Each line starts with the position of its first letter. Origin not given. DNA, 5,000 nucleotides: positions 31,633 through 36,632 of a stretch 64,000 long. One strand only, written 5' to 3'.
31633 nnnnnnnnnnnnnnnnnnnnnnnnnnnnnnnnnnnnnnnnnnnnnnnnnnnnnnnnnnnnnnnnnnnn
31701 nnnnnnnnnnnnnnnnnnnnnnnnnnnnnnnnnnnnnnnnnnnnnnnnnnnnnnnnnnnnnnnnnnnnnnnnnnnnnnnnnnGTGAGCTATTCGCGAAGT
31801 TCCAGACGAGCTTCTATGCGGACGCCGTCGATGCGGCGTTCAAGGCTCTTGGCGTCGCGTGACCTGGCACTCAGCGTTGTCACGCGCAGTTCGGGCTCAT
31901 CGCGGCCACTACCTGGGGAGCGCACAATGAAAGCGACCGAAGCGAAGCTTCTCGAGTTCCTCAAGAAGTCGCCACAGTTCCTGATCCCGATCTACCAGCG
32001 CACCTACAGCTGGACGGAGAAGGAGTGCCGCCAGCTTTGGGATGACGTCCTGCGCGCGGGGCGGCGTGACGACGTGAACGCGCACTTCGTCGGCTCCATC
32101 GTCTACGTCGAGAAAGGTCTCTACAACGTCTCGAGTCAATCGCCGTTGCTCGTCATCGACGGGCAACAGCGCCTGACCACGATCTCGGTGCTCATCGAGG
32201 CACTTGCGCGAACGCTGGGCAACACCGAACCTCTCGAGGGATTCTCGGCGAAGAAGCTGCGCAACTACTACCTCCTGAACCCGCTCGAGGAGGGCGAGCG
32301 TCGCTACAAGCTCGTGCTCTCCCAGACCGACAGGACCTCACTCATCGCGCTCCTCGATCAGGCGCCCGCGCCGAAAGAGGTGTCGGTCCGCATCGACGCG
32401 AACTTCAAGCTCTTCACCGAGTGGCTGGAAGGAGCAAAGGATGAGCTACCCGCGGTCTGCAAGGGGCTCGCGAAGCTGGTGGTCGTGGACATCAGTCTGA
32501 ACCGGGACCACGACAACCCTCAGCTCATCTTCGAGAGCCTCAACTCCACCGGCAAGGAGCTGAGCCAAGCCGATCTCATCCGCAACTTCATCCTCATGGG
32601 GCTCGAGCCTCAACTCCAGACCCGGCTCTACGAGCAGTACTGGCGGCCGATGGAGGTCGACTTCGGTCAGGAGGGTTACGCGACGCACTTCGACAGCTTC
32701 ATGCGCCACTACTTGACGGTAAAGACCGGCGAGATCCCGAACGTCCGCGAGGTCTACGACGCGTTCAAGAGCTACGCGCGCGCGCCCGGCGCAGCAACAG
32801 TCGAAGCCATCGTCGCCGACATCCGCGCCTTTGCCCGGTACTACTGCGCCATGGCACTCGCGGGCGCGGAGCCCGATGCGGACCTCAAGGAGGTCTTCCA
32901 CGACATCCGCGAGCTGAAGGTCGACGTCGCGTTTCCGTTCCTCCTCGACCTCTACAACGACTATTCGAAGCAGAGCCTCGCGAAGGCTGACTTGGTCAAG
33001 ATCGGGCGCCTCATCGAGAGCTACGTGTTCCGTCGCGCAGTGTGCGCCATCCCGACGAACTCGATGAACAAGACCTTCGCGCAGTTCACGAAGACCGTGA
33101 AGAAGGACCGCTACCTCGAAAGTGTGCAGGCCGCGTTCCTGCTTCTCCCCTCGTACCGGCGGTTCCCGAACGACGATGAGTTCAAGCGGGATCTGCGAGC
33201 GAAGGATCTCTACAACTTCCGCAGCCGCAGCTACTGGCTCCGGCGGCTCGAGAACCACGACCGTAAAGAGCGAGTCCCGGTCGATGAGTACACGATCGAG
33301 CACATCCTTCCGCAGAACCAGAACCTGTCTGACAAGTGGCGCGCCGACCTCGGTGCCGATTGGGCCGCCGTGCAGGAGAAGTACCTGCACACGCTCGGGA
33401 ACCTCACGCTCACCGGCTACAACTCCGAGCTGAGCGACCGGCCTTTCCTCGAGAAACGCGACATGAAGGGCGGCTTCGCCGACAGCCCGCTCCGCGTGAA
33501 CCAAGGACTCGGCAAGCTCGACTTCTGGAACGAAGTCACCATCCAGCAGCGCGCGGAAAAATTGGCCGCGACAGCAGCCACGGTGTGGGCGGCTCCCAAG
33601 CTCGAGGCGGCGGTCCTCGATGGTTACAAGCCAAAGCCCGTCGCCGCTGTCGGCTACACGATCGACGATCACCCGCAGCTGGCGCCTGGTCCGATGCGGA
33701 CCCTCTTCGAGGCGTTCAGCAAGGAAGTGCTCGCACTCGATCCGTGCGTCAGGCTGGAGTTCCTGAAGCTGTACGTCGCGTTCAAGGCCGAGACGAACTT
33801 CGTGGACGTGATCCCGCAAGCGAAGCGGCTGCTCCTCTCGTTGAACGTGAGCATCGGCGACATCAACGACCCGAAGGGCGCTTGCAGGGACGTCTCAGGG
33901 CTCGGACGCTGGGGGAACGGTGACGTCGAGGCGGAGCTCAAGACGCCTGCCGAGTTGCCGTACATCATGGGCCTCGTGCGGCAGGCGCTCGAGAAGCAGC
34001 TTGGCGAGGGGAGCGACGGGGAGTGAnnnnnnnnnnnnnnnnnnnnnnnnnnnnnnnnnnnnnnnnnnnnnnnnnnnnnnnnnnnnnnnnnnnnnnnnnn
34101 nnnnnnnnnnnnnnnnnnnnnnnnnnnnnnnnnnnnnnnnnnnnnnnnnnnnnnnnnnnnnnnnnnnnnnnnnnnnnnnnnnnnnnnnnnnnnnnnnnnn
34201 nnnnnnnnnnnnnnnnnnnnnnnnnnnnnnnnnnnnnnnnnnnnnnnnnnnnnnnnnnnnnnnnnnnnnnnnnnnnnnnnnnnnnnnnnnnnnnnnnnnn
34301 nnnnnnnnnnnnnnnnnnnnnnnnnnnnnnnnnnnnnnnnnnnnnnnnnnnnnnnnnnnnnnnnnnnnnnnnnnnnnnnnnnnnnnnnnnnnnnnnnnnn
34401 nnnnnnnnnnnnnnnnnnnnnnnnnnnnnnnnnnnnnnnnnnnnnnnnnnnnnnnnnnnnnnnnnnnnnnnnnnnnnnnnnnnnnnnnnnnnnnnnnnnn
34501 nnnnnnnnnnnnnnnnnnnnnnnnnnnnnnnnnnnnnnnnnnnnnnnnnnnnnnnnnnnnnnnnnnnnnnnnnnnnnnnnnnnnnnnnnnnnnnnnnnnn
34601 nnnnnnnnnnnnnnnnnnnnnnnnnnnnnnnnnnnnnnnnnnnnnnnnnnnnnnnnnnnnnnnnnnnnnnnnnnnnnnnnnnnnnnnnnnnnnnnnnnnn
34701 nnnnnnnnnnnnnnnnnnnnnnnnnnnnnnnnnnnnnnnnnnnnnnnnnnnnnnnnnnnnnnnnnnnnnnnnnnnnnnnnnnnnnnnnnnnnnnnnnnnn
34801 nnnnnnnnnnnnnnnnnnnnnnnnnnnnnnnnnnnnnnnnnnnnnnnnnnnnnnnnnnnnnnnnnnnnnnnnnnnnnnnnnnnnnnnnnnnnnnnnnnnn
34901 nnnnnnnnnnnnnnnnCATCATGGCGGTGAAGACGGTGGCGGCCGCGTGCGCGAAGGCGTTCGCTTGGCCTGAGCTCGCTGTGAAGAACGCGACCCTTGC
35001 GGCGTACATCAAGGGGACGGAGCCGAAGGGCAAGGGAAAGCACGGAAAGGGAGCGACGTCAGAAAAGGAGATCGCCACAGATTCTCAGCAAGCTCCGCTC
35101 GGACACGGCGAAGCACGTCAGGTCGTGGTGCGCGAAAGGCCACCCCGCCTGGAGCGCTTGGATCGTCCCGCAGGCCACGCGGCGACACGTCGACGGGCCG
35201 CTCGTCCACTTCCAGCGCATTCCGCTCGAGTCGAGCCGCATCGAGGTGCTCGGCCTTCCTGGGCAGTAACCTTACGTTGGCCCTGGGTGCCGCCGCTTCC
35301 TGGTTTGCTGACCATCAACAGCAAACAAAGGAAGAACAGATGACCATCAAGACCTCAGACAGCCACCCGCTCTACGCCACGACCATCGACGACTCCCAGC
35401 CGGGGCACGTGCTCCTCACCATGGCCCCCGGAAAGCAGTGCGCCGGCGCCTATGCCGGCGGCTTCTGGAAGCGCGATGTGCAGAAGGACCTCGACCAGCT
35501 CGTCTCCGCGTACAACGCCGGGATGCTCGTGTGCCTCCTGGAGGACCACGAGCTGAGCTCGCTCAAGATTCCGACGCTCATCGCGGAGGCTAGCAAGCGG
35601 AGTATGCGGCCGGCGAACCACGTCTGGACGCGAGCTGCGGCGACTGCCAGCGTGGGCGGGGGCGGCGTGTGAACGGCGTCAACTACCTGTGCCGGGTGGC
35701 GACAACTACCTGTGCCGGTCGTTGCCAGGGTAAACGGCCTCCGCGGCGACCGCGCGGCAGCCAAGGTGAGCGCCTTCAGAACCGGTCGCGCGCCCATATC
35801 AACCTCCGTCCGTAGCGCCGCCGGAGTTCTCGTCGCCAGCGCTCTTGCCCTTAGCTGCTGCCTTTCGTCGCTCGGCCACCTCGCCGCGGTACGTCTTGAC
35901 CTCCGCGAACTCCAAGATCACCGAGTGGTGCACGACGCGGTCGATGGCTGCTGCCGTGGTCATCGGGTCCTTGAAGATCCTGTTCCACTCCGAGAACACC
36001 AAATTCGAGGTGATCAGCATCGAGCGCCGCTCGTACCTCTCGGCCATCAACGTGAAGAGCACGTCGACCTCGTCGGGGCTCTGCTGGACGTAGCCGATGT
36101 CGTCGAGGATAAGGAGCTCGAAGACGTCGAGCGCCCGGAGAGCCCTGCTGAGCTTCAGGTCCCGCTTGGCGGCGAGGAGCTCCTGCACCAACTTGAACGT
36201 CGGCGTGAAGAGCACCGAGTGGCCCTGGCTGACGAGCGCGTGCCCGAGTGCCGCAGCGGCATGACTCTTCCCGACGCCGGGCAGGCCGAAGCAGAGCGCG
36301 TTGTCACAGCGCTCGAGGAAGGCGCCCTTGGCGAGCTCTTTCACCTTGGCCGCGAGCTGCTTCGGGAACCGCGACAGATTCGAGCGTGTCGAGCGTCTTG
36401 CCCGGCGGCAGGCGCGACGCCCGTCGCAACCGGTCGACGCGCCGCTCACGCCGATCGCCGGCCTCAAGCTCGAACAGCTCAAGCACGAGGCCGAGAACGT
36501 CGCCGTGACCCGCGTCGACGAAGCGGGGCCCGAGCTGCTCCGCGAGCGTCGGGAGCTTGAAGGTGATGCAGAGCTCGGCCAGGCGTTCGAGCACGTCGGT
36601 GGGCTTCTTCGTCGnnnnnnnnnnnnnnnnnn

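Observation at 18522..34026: Complete type-1 BREX gene set plus an embedded BrxU/GmrSD-like type IV restriction enzyme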

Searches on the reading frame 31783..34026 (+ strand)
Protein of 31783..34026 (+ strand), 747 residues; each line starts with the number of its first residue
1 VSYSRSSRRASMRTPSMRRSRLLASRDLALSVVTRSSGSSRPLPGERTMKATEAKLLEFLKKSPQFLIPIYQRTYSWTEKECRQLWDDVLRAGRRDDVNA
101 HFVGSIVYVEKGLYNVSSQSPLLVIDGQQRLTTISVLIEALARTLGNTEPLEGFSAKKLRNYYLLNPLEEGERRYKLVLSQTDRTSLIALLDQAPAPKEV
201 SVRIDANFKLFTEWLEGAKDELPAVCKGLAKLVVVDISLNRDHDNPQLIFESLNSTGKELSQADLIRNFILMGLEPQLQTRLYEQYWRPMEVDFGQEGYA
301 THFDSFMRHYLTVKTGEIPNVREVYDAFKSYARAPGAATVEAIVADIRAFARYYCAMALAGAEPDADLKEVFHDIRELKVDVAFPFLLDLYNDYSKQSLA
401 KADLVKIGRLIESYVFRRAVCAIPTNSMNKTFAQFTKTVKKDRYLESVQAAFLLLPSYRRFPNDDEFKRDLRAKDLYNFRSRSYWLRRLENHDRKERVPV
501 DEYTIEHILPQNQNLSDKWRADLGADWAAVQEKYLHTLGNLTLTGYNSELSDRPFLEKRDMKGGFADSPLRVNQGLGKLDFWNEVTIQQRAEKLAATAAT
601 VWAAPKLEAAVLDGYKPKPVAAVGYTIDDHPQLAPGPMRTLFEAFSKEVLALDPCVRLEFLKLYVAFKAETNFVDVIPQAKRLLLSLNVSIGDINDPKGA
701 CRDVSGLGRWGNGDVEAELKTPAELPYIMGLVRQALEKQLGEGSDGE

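Call 4: search_protein_families(library=padloc, proteins=[window:31783-34026:+])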
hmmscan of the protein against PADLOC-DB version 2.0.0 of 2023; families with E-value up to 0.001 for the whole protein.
window:31783-34026:+ (747 aa): 35 families (the best 25 are shown)
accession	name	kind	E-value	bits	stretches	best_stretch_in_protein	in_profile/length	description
PDLC02693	Orf5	-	9.4e-195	646.7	1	58-602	1-542/543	Orf5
PDLC02702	Orf5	-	2.7e-89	298.4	1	65-603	2-542/543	Orf5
PDLC04155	HEC-06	-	1.8e-65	219.5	1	52-603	8-559/562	-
PDLC04157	HEC-06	-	5.4e-64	214.8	1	62-603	19-556/558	-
PDLC04154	HEC-06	-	1.7e-60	203.3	1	48-603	6-565/569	-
PDLC02687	Orf5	-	4.5e-48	162.3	2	231-585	196-541/543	Orf5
PDLC02700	Orf5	-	1.4e-47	160.7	1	60-602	7-555/555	Orf5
PDLC02695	Orf5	-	1.1e-40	137.7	2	49-330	3-309/601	Orf5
PDLC02691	Orf5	-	6.7e-36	122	2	230-602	210-579/579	Orf5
PDLC02692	Orf5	-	3.3e-31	106.6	1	65-603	7-557/558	Orf5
PDLC02701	Orf5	-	4.1e-27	92.9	2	59-331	13-306/596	Orf5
PDLC03655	mREase_IV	-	1.3e-24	84.7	3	229-483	215-473/629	Type IV methyl-directed restriction enzyme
PDLC02698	Orf5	-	3.9e-24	83.3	2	229-601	208-570/573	Orf5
PDLC02686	Orf5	-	1.1e-23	81.6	1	48-555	2-517/566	Orf5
PDLC04945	PDC-S18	-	4.6e-22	76.7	1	625-736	189-301/302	-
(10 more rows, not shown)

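Call 5: search_protein_families(library=pfam, proteins=[window:31783-34026:+])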
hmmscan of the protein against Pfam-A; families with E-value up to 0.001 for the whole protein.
window:31783-34026:+ (747 aa): 3 families
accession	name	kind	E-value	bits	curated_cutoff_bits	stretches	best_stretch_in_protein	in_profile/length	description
PF03235.19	GmrSD_N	-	2.7e-34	119.5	33.2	1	58-270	3-198/199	GmrSD restriction endonuclease, N-terminal domain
PF07510.16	GmrSD_C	-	1.4e-26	93.5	23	1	461-596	1-137/138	GmrSD restriction endonucleases, C-terminal domain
PF18899.5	DUF5655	-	7.9e-10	39.2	24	1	635-737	9-107/109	Domain of unknown function (DUF5655)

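Call 30: search_solved_structures(query=window:31927-34026:+, max_evalue=0.001, show_alignments=2)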
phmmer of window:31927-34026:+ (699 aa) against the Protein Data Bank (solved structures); distinct sequences matched with E-value up to 0.001: 3.
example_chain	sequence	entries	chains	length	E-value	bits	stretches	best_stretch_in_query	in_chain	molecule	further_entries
9jfl_B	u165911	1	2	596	2.4e-10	42.5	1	10-148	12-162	DUF262 domain-containing protein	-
6jiv_D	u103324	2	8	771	2e-05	26.3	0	8-93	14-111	SspE protein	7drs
7drr_D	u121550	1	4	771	0.00013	23.6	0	8-93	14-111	SspE protein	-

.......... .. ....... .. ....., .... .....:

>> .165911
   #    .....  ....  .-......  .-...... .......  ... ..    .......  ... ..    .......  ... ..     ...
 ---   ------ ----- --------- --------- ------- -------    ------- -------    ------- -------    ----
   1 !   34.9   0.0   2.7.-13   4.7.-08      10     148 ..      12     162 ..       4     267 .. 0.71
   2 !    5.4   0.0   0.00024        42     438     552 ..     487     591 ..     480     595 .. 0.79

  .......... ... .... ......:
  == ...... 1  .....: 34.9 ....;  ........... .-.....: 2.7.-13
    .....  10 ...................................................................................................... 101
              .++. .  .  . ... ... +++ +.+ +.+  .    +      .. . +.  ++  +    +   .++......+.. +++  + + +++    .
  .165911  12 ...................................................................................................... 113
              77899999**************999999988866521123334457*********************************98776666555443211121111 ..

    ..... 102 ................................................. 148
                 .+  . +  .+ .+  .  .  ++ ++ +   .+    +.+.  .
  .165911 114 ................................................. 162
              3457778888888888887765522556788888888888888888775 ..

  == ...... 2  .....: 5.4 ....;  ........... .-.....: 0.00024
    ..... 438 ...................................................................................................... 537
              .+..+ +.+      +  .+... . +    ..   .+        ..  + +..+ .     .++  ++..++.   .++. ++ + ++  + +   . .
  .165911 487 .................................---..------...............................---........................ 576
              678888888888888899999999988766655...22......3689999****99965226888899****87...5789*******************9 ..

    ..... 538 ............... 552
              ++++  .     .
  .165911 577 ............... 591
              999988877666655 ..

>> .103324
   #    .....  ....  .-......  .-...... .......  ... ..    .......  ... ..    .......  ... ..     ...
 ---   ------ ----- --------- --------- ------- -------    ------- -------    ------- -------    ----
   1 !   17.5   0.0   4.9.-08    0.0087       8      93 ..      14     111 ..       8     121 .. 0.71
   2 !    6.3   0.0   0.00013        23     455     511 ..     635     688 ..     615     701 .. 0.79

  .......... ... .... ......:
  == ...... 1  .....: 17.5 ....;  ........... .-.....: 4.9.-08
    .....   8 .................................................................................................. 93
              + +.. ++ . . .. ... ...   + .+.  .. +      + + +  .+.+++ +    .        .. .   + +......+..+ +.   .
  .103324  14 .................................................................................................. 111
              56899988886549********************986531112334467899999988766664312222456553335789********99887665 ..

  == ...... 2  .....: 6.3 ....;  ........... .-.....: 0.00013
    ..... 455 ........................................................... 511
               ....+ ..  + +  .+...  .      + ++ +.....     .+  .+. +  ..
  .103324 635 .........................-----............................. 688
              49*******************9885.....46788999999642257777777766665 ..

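Call 42: search_solved_structures(query=window:31927-34026:+, max_evalue=10, show_alignments=0)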
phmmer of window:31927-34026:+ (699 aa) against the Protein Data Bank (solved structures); distinct sequences matched with E-value up to 10: 7.
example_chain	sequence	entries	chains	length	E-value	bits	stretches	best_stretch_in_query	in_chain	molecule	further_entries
9jfl_B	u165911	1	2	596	2.4e-10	42.5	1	10-148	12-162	DUF262 domain-containing protein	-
6jiv_D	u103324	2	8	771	2e-05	26.3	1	8-93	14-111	SspE protein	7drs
7drr_D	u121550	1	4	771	0.00013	23.6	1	8-93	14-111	SspE protein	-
3kuq_A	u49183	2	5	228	0.043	15.2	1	365-412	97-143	Rho GTPase-activating protein 7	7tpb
2k5t_A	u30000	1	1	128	0.65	11.4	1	447-497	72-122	Uncharacterized protein yhhK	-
6zu5_LMM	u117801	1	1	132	1.2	10.4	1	293-354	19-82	eL40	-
4cry_B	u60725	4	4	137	1.7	10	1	447-493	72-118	PANZ | PanD maturation factor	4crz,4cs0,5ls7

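Call 49: search_protein_families(library=ncbifam, proteins=[window:31927-34026:+], max_evalue=0.00001)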
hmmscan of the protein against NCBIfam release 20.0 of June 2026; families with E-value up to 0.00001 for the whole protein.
window:31927-34026:+ (699 aa): 0 families

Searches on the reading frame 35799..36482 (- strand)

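Call 18: search_protein_families(library=pfam, proteins=[window:35799-36482:-], max_evalue=0.01)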
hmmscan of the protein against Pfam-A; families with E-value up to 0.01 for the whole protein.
window:35799-36482:- (227 aa): 4 families
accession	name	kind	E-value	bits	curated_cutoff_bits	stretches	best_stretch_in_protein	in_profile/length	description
PF01695.23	IstB_IS21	-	4.3e-41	141.4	24.1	1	45-193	78-226/238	IstB-like ATP binding protein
PF00308.24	Bac_DnaA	-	5.9e-05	23.8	23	1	58-157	33-134/162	Bacterial DnaA ATPAse domain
PF13191.12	AAA_16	-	0.0025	18.8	32.6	1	47-113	12-93/167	AAA ATPase domain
PF03308.22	MeaB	-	0.0094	15.4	23.1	0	65-90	39-64/273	Methylmalonyl Co-A mutase-associated GTPase MeaB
